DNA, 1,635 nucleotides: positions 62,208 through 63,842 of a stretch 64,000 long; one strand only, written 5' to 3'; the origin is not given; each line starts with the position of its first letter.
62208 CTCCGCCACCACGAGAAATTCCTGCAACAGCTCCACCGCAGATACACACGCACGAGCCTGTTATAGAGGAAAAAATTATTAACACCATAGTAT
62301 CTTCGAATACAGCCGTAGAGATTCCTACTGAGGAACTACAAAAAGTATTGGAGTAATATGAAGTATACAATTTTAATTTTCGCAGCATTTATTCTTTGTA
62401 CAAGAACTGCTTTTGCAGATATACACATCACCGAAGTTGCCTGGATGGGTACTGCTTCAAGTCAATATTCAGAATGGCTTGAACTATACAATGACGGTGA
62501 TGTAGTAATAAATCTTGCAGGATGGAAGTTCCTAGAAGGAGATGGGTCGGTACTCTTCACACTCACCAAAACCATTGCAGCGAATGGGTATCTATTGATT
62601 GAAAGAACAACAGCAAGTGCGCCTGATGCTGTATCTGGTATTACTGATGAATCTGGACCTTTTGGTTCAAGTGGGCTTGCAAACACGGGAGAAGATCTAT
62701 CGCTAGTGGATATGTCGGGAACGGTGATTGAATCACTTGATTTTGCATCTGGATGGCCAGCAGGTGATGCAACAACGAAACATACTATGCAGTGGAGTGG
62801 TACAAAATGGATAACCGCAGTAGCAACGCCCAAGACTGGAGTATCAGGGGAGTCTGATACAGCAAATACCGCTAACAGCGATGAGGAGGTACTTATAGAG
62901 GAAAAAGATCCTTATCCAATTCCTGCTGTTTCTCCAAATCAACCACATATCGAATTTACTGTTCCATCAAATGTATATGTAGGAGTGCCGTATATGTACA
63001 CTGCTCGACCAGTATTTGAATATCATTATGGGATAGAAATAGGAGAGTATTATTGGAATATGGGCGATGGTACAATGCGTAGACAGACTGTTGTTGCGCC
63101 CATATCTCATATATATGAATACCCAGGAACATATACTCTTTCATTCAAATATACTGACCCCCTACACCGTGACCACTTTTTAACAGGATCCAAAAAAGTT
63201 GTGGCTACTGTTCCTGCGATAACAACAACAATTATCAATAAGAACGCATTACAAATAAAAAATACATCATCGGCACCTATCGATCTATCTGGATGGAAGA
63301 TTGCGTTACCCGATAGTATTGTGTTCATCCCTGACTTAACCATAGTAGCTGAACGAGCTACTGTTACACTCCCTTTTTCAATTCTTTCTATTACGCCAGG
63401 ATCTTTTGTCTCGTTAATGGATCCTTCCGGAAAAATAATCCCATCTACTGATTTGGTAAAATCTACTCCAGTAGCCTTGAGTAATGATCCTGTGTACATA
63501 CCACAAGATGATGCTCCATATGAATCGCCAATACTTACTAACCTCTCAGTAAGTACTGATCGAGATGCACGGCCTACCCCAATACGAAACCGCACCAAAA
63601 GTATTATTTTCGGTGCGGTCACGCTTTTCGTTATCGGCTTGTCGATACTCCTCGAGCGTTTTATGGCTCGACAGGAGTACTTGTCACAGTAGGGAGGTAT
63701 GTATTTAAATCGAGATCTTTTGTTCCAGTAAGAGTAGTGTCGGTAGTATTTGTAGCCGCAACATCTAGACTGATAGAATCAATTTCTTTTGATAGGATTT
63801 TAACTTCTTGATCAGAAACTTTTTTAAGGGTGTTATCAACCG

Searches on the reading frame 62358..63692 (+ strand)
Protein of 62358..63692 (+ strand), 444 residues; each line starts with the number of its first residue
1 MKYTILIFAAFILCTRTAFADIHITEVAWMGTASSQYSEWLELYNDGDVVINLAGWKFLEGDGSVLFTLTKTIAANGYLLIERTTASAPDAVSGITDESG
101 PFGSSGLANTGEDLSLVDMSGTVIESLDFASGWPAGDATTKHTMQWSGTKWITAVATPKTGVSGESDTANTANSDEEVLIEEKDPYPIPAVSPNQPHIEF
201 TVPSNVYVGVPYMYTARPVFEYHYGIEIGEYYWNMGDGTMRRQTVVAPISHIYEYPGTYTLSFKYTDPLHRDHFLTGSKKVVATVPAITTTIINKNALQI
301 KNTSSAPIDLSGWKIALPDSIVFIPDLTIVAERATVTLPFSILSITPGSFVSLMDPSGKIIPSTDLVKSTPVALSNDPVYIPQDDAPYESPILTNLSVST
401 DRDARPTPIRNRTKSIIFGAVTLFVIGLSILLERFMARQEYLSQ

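Call 8: search_protein_families(library=pfam, proteins=[window:62358-63692:+], max_evalue=0.001)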
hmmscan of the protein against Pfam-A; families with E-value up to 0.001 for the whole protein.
window:62358-63692:+ (444 aa): 3 families
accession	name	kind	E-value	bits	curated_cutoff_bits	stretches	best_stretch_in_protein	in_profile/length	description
PF00932.25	LTD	-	4.1e-18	66.2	34.3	2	17-128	3-106/109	Lamin Tail Domain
PF18911.6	PKD_4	-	7.6e-06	26.3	27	1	225-267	31-70/85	PKD domain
PF00801.26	PKD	-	1.4e-05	25.4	23.5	1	230-269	31-69/80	PKD domain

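Call 82: find_encoding_contigs(protein=window:62358-63692:+, flank=10000, max_places=3)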
Protein window:62358-63692:+ (444 aa): 1 contig read that carries it; 1 place shown.
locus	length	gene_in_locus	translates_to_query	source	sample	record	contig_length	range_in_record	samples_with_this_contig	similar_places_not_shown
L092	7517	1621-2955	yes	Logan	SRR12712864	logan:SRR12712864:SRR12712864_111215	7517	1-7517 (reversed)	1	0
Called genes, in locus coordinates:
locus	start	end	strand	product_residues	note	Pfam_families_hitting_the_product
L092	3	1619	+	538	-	?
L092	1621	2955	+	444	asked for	PF00932:LTD, PF18911:PKD_4 (weak), PF00801:PKD (faint)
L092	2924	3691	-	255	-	PF18915:DUF5667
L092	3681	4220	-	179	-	PF04542:Sigma70_r2, PF08281:Sigma70_r4_2, PF04545:Sigma70_r4 (weak)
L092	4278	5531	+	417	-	PF07992:Pyr_redox_2, PF13738:Pyr_redox_3 (faint), PF00070:Pyr_redox (weak)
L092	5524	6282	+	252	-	PF01209:Ubie_methyltran, PF13489:Methyltransf_23, PF13679:Methyltransf_32 (weak), PF08003:Methyltransf_9 (weak), PF13847:Methyltransf_31, PF08241:Methyltransf_11, PF08242:Methyltransf_12, PF13649:Methyltransf_25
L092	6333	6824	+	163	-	-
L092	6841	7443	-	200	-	PF03167:UDG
